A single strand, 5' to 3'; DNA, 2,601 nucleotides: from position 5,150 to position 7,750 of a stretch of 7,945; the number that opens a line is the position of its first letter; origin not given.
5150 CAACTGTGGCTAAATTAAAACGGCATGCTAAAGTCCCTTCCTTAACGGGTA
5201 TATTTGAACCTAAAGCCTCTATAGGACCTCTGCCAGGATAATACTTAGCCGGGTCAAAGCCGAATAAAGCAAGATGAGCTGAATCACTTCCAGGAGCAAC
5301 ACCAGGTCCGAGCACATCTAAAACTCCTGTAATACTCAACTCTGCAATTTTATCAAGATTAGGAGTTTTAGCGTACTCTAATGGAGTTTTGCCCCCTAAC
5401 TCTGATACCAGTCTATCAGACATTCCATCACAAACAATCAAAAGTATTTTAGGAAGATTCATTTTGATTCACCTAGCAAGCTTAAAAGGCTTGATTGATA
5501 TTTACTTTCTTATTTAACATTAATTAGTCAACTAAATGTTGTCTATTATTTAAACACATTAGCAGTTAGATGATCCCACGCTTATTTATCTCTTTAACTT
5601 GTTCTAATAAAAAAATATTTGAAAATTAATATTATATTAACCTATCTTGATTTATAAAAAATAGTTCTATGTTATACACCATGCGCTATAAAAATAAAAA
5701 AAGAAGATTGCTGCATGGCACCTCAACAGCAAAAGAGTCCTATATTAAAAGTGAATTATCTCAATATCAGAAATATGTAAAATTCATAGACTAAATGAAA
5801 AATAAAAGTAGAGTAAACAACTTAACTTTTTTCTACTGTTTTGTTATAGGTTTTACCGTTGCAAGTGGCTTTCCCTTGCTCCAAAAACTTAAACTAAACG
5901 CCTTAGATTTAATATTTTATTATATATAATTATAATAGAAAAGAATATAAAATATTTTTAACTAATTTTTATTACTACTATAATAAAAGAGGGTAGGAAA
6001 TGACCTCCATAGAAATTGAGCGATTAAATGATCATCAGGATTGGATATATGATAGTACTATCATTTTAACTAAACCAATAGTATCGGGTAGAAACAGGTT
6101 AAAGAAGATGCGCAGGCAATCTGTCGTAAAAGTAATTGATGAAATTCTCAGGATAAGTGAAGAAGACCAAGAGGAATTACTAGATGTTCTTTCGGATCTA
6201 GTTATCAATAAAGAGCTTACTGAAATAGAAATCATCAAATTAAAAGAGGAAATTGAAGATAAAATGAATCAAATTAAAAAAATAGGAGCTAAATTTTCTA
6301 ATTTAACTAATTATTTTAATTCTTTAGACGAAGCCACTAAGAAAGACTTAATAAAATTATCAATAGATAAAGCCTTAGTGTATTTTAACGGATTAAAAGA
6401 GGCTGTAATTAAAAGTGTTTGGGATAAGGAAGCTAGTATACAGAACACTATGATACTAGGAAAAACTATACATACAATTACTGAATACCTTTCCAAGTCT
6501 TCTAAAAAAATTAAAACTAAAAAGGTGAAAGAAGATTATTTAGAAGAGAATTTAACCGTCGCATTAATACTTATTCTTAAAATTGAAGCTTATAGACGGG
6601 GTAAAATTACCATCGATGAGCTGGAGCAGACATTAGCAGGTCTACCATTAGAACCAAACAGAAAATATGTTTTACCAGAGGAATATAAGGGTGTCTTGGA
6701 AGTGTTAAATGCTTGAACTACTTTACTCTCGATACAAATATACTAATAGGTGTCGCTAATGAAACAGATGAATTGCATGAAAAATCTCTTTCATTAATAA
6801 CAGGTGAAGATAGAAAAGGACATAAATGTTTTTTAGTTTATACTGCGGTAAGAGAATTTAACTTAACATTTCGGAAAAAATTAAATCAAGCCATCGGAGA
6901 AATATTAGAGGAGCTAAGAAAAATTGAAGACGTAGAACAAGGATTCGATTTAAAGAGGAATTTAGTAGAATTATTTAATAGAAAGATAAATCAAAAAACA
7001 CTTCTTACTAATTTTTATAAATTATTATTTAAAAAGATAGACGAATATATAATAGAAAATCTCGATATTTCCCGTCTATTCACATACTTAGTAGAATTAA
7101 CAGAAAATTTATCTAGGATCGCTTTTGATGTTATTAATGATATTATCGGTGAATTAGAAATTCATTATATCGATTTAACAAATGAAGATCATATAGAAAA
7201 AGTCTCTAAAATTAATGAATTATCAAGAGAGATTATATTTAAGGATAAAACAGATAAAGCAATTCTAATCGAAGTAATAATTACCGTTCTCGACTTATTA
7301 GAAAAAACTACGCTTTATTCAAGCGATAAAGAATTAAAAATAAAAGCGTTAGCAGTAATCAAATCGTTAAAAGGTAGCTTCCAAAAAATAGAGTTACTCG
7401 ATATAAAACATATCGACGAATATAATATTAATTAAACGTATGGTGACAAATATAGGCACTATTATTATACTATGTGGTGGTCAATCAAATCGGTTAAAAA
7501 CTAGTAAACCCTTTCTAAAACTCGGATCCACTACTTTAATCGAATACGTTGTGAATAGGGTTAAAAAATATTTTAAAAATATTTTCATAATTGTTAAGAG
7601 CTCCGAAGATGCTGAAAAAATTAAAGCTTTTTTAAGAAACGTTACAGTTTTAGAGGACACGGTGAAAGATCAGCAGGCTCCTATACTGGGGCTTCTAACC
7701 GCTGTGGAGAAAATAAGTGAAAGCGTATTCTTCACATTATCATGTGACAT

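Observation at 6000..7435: Coupled pair: unknown 238-aa helical protein plus enlarged PIN nuclease, a candidate new TA or anti-phage module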

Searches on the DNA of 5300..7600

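Call 20: search_rna_families(source=window, start=5300, end=7600, threshold=evalue, max_evalue=1)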
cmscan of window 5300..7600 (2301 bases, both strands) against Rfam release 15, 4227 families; matches with E-value up to 1: 0.
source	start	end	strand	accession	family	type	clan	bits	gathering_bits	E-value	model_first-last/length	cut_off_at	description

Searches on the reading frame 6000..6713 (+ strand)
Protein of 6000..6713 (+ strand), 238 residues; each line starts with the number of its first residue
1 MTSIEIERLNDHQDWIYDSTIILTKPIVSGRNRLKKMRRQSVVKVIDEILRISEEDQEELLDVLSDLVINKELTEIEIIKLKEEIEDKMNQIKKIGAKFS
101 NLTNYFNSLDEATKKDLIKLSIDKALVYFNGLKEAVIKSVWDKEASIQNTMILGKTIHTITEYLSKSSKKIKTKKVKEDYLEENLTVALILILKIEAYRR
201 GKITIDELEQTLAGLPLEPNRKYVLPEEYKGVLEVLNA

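Call 3: search_protein_families(library=pfam, proteins=[window:6000-6713:+], max_evalue=1)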
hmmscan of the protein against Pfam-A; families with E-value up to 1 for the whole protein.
window:6000-6713:+ (238 aa): 3 families
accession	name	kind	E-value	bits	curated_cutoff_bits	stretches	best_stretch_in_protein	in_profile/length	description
PF10083.14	DUF2321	-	0.0012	18.9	24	1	39-89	84-134/157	Uncharacterized protein conserved in bacteria (DUF2321)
PF22326.1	MMS21_N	-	0.05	14.1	27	1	164-216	17-69/103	E3 SUMO-protein ligase MMS21, N-terminal domain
PF18609.8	SAM_Exu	-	0.082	13.6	28.9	1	35-65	40-70/72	Exuperantia SAM-like domain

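Call 4: search_protein_families(library=padloc, proteins=[window:6000-6713:+], max_evalue=1)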
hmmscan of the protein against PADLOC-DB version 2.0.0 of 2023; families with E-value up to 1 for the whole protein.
window:6000-6713:+ (238 aa): 0 families

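Call 5: search_protein_families(library=ncbifam, proteins=[window:6000-6713:+], max_evalue=1)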
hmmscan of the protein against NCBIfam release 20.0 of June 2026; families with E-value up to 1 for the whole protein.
window:6000-6713:+ (238 aa): 1 family
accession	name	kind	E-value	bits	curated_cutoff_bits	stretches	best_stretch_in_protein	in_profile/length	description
TIGR02872.1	spore_ytvI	equivalog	0.61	9.4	198.15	1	77-171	80-178/341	sporulation integral membrane protein YtvI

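Call 7: find_homologous_proteins(query=window:6000-6713:+)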
Query window:6000-6713:+: 1196 candidates shared short words with the query, none scored E <= 0.001. Only proteins of 130 to 417 residues were searched: fused or split forms outside these lengths cannot appear, so this answer is no evidence that the protein stands alone or is whole; lengths 'longer' or 'shorter' looks for them.

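Call 44: find_homologous_proteins(query=A3, max_evalue=0.001)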
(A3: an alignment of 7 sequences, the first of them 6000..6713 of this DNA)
Query A3 (7 sequences) (238 aa, profile of the alignment): 6 proteins with E <= 0.001 among 8000 candidates. Only proteins of 129 to 454 residues were searched: fused or split forms outside these lengths cannot appear, so this answer is no evidence that the protein stands alone or is whole; lengths 'longer' or 'shorter' looks for them.
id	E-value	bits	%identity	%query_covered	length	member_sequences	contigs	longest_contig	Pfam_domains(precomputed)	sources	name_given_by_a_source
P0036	8.1e-89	315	24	96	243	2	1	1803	-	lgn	-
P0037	4.0e-84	300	30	99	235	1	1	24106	-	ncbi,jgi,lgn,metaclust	metaclust:\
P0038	2.0e-81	291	30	97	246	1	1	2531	-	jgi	jgi:hypothetical protein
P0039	9.3e-79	282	25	96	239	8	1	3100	-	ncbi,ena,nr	ncbi:MAG: hypothetical protein DRI92_05430 [Aquificota bacterium]|nr:MAG: hypothetical protein DRI92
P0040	1.1e-77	279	26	89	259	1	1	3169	-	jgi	jgi:hypothetical protein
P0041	1.5e-76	275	30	97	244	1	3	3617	-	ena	-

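Call 45: search_solved_structures(query=A3, max_evalue=10)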
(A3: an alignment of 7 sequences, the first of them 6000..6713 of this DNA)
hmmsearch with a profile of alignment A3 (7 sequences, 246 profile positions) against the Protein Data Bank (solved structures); distinct sequences matched with E-value up to 10: 5.
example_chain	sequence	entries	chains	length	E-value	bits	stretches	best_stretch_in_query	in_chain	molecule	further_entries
6o1q_A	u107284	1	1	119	0.11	14.9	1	14-75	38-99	Nephrocystin-1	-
1yo7_A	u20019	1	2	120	0.22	13.8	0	3-30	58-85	Regulatory protein rop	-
6y1y_A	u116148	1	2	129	0.33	13.2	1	57-119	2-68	CheA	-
4xiv_A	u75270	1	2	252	0.74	12.1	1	52-107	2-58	Chemotaxis protein CheA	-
6y07_A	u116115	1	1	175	6.5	9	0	94-159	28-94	sohair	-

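Call 46: search_protein_families(library=pfam, alignment_id=A3, max_evalue=0.1)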
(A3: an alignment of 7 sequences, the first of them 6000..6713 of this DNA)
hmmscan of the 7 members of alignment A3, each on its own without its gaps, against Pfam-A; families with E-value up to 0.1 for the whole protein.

A. member 1, window:6000-6713:+ (238 aa): 3 families
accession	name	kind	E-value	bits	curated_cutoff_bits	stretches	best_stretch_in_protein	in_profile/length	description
PF10083.14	DUF2321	-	0.0012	18.9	24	1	39-89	84-134/157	Uncharacterized protein conserved in bacteria (DUF2321)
PF22326.1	MMS21_N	-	0.05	14.1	27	0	164-216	17-69/103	E3 SUMO-protein ligase MMS21, N-terminal domain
PF18609.8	SAM_Exu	-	0.082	13.6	28.9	0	35-65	40-70/72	Exuperantia SAM-like domain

B. families by the number of members that match (of 7 scanned): 14 families
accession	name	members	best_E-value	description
PF10083.14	DUF2321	1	0.0012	Uncharacterized protein conserved in bacteria (DUF2321)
PF02870.21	Methyltransf_1N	1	0.016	6-O-methylguanine DNA methyltransferase, ribonuclease-like domain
PF23707.1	P116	1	0.022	P116-like protein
PF00907.27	T-box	1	0.037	T-box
PF21082.3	MS_channel_3rd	1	0.038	Mechanosensitive ion channel MscS, C-terminal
PF22326.1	MMS21_N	1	0.05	E3 SUMO-protein ligase MMS21, N-terminal domain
PF24061.1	LBD_receptor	1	0.066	Putative ionotropic receptor, ligand binding domain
PF19723.4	DUF6216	1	0.068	Family of unknown function (DUF6216)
PF20562.5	DUF6772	1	0.072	Domain of unknown function (DUF6772)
PF18993.5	Rv0078B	1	0.076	Rv0078B-related antitoxin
PF18609.8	SAM_Exu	1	0.082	Exuperantia SAM-like domain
PF12486.13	VasL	1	0.087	Type VI secretion system, EvfB, or VasL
PF10047.15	DUF2281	1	0.09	Protein of unknown function (DUF2281)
PF21277.2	T6SS_VgrG3-like_C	1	0.098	Type VI secretion system spike protein VgrG3-like, C-terminal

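Call 54: find_encoding_contigs(protein=P0039, flank=6000, max_places=3)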
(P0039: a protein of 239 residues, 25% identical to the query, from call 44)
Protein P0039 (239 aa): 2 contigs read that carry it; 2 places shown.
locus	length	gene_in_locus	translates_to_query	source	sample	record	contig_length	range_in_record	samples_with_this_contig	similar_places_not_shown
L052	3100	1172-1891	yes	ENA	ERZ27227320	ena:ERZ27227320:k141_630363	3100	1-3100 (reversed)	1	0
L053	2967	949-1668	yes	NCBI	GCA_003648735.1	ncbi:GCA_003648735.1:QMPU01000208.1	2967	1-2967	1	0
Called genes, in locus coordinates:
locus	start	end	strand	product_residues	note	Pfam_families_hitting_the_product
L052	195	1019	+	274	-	PF02540:NAD_synthase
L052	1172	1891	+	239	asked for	-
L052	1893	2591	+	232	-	-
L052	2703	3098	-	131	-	?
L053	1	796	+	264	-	PF02540:NAD_synthase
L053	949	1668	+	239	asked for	-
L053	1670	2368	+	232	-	-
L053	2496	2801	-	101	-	PF01909:NTP_transf_2, PF18765:Polbeta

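Call 63: predict_structure(alignment_id=A4)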
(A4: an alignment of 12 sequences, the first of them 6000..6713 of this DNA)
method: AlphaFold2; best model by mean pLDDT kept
length: 238 residues; sequences in the alignment: 12
mean_pLDDT: 87.8   pTM: 0.86
mean pLDDT of the five models: 87.8, 87.0, 85.3, 85.1, 83.2
residues with pLDDT >= 90: 137; 70-90: 83; 50-70: 15; < 50: 3
segments of 3 or more residues with pLDDT < 50: none
pLDDT, mean of each block of 10 residues (from residue 1): 82 95 93 86 91 92 94 85 92 88 92 91 96 89 86 94 91 72 92 96 94 75 71 67
secondary structure, 60 per line:
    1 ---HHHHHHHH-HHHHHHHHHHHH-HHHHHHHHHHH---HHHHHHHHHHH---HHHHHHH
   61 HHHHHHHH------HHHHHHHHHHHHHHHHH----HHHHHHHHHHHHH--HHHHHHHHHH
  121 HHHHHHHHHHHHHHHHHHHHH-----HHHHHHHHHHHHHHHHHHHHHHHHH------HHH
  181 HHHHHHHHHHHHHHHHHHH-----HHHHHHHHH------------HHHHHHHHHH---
elements in order: H4-11 H13-24 H26-36 H40-50 H54-68 H75-91 H96-108 H111-141 H147-171 H178-199 H205-213 H226-235

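Call 70: fold_search(model_id=the predicted structure, library=pdb)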
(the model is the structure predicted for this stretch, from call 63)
No match with E <= 0.001 here; weaker rows may still be real.
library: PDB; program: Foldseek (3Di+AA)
matches with E <= 10: 500; with E <= 0.001: 0
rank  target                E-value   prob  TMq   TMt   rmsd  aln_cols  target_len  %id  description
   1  8oyx_B                1.8e-01  0.66  0.29  0.31  19.1       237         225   18  De novo designed soluble GPCR-like fold GLF_18 (released 2023-10-18)
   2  8oyy_A                1.9e-01  0.75  0.32  0.32  19.2       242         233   14  De novo designed soluble GPCR-like fold GLF_32 (released 2023-10-18)
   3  8oyx_A                2.2e-01  0.69  0.30  0.31  19.2       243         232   16  De novo designed soluble GPCR-like fold GLF_18 (released 2023-10-18)
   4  8oyy_B                2.4e-01  0.75  0.32  0.32  19.8       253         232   13  De novo designed soluble GPCR-like fold GLF_32 (released 2023-10-18)
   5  8b6h_DO               3.1e-01  0.21  0.20  0.13  20.6       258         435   15  Cryo-EM structure of cytochrome c oxidase dimer (complex IV) from respiratory supercomplex of Tetrahymena thermophila (released 2023-03-29)
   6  7xgg_A                3.4e-01  0.38  0.23  0.31  15.2       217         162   13  Crystal structure of BCL-xL in complex with computationally designed inhibitor protein (released 2022-07-20)
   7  1eku_B                3.5e-01  0.25  0.24  0.23  17.9       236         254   14  CRYSTAL STRUCTURE OF A BIOLOGICALLY ACTIVE SINGLE CHAIN MUTANT OF HUMAN IFN-GAMMA (released 2000-09-01)
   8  3axj_B                3.7e-01  0.25  0.19  0.19  16.5       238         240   11  High resolution crystal structure of C3PO (released 2011-04-20)
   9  2nrj                  3.9e-01  0.15  0.18  0.15  23.3       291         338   11  Crystal Structure of Hemolysin binding component from Bacillus cereus (released 2006-11-14)
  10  5q0o_C                4.1e-01  0.16  0.16  0.17  15.0       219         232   13  Ligand binding to FARNESOID-X-RECEPTOR (released 2017-07-05)
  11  6a5w_A                4.2e-01  0.16  0.17  0.17  15.9       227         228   13  FXR-LBD with HNC143 and SRC1 (released 2018-10-10)
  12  4phq_B                5.1e-01  0.07  0.13  0.12  27.5       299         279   11  ClyA CC6/264 ox (6-303) (released 2014-09-24)
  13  5q0q_A                5.1e-01  0.13  0.15  0.15  16.3       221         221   13  Ligand binding to FARNESOID-X-RECEPTOR (released 2017-07-05)
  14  5y44_A                5.1e-01  0.16  0.16  0.17  17.0       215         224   11  A novel moderator XD4 for bile acid receptor (released 2019-02-20)
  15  8qks_A                5.1e-01  0.15  0.20  0.18  16.5       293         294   16  Plasmodium falciparum reticulocyte-binding protein homologue 5 (PfRH5) bound to R5.034 (released 2024-07-31)
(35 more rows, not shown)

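Call 83: search_protein_families(library=padloc, alignment_id=A4, max_evalue=0.01)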
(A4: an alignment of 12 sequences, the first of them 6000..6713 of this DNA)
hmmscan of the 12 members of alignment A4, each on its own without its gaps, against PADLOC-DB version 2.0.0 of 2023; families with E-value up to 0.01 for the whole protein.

A. member 1, window:6000-6713:+ (238 aa): 0 families

B. families by the number of members that match (of 12 scanned): 0 families

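Call 85: search_protein_families(library=phrogs, alignment_id=A4, max_evalue=0.01)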
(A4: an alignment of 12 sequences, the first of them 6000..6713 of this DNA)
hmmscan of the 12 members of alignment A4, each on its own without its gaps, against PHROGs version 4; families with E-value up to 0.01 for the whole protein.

A. member 1, window:6000-6713:+ (238 aa): 0 families

B. families by the number of members that match (of 12 scanned): 1 family
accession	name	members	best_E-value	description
phrog_33197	-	1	0.001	-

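Call 104: search_dna_similar(query=window:6000-6713:+, collection=plasmids, mode=protein, max_evalue=0.001, max_rows=15)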
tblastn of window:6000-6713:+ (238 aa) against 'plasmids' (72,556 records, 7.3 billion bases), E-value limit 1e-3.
No match.

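Call 105: search_dna_similar(query=window:6000-6713:+, collection=phages, mode=protein, max_evalue=0.001, max_rows=15)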
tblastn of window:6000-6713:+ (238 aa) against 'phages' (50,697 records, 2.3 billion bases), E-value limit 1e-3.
No match.

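Call 115: fold_search(model_id=the predicted structure, library=viral)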
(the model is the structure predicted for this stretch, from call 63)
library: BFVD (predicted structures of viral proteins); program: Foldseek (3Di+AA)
matches with E <= 10: 500; with E <= 0.001: 0
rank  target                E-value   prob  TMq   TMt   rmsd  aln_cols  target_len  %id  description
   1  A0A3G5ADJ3            1.8e-01  0.15  0.18  0.10  21.8       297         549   11  Guanine nucleotide exchange factor [Satyrvirus sp.]
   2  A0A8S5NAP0            2.3e-01  0.09  0.13  0.04  32.1       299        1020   11  Minor tail protein [Siphoviridae sp. ctBmU27]
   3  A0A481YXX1            2.8e-01  0.25  0.20  0.18  18.6       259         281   10  Uncharacterized protein [Marseillevirus LCMAC202]
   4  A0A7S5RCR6            3.0e-01  0.11  0.15  0.08  17.7       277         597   12  (no name in the UniProt tables at hand)
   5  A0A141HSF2            4.3e-01  0.10  0.14  0.16  16.9       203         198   21  (no name in the UniProt tables at hand)
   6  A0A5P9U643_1          4.3e-01  0.18  0.22  0.06  23.5       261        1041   12  (no name in the UniProt tables at hand)
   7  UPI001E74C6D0         4.3e-01  0.08  0.13  0.14  20.4       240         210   10  (no name look-up for this kind of identifier)
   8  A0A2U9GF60            4.5e-01  0.13  0.17  0.09  17.8       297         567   11  Wsv332 [White spot syndrome virus]
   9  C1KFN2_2              4.7e-01  0.12  0.16  0.05  35.8       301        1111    9  Putative tail fibre protein [Lactobacillus phage Lb338-1]
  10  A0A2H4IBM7            5.3e-01  0.13  0.18  0.17  17.7       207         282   12  Uncharacterized protein [Erwinia phage vB_EamM_Y3]
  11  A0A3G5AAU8            5.8e-01  0.38  0.27  0.28  26.6       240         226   14  Uncharacterized protein [Hyperionvirus sp.]
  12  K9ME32                6.1e-01  0.10  0.16  0.07  35.1       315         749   12  (no name in the UniProt tables at hand)
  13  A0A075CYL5            6.7e-01  0.44  0.34  0.25  15.4       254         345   11  Membrane protein EE34 [Elephant endotheliotropic herpesvirus 5]
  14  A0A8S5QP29            6.7e-01  0.14  0.21  0.20  24.0       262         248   14  Uncharacterized protein [Siphoviridae sp. ctWhx86]
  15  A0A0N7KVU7            7.0e-01  0.11  0.15  0.14  18.6       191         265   15  (no name in the UniProt tables at hand)
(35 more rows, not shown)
